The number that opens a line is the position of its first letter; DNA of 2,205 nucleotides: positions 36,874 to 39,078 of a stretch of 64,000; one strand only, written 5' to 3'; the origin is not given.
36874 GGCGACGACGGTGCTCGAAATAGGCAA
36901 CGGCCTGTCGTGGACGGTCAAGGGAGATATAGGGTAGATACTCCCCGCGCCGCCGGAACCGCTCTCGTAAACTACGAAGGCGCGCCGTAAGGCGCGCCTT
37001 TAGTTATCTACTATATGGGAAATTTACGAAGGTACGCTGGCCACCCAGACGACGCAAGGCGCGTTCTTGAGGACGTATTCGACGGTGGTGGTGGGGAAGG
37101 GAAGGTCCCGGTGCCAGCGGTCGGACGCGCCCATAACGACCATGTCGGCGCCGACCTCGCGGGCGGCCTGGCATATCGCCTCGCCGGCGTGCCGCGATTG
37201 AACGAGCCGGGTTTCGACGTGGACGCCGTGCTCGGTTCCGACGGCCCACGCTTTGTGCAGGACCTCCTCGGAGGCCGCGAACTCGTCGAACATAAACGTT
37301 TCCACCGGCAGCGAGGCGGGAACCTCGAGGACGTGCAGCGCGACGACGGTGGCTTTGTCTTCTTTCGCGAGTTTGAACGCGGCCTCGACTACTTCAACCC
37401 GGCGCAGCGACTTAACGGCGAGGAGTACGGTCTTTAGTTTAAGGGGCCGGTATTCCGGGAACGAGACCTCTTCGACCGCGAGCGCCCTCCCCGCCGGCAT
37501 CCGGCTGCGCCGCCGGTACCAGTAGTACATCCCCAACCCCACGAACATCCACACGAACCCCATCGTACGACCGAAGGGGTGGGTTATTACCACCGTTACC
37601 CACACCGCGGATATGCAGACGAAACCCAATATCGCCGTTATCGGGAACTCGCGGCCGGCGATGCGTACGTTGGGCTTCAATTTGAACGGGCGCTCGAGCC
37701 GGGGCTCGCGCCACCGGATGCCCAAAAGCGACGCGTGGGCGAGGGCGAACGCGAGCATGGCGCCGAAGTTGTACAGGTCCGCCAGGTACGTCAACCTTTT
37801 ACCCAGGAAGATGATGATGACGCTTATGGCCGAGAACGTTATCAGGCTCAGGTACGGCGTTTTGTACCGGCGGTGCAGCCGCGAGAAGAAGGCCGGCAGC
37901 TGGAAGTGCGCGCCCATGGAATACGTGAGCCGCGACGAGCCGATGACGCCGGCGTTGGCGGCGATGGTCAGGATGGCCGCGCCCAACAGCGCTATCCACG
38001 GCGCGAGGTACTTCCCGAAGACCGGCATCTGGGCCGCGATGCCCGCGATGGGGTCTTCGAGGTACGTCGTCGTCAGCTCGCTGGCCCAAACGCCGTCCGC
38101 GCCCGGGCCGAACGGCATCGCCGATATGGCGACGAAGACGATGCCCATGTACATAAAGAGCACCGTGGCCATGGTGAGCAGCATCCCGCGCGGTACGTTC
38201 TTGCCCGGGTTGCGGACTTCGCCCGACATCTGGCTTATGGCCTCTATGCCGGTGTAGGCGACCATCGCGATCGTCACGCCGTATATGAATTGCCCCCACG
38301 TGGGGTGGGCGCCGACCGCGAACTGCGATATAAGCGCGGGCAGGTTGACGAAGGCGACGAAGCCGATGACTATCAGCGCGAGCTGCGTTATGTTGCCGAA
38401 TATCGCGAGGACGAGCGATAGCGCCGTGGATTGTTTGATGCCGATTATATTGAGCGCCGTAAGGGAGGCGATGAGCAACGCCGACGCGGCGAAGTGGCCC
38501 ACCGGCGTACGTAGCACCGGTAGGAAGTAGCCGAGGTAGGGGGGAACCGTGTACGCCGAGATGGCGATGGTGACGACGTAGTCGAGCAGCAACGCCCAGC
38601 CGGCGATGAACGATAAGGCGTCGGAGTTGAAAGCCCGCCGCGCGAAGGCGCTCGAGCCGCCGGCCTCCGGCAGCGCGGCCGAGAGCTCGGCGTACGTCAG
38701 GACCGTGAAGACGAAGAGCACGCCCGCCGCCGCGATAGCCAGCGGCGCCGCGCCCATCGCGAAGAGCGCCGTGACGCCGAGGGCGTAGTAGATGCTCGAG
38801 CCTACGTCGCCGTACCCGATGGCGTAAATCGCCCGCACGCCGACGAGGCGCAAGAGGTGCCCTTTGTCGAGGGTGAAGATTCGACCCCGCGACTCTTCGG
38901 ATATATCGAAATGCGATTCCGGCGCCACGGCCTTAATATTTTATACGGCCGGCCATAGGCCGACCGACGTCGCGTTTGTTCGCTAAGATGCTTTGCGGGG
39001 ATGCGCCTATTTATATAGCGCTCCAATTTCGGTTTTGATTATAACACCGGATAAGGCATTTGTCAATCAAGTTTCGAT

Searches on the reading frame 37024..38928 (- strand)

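Call 22: search_protein_families(library=ncbifam, proteins=[window:37024-38928:-], max_evalue=0.00001)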
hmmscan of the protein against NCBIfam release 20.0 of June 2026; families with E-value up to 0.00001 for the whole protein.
window:37024-38928:- (634 aa): 18 families
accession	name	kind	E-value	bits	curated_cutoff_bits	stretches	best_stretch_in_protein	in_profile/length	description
TIGR00909.1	2A0306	subfamily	4.8e-42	144.4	556.8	1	38-471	14-429/429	amino acid transporter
NF053761.1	BrChAATpBcaP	equivalog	8.8e-32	110.7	690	1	27-475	22-455/460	branched-chain amino acid transporter BcaP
TIGR00908.1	2A0305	equivalog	2.9e-30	105.5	381.75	1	42-475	22-432/442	ethanolamine permease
NF008466.1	PRK11357.1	equivalog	5.2e-26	91.6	800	1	24-477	5-441/446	fructoselysine/psicoselysine transporter FrlA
TIGR00911.1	2A0308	subfamily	1.1e-22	80.2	701.8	1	58-471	80-473/505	L-type amino acid transporter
TIGR00906.1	2A0303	subfamily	2.1e-17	62.7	681.7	1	24-408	28-430/602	cationic amino acid transport permease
TIGR00913.1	2A0310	subfamily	3.4e-15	55.8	578.7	1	63-371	40-352/480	amino acid permease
NF008245.0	PRK11021.1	equivalog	3.4e-13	49.4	284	1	59-377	36-335/419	L-methionine/branched-chain amino acid transporter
NF007876.0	PRK10580.1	equivalog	4.8e-13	48.8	736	1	27-476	9-451/457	proline-specific permease ProY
NF007929.0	PRK10644.1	equivalog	1.5e-12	47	574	1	74-268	55-244/445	arginine/agmatine antiporter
TIGR01773.1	GABAperm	equivalog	8.4e-12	44.6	678.1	1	40-375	26-351/452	GABA permease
NF008094.0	PRK10836.1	subfamily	8.8e-12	44.5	735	1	33-437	23-426/489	amino acid permease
NF008484.0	PRK11387.1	equivalog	3e-09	36.4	716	1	25-439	12-422/471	S-methylmethionine permease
NF007566.0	PRK10197.1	equivalog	6.8e-09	34.9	871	1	40-370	26-346/466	GABA permease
NF008016.0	PRK10746.1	equivalog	1.5e-08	34.2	799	1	25-383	8-353/461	amino acid permease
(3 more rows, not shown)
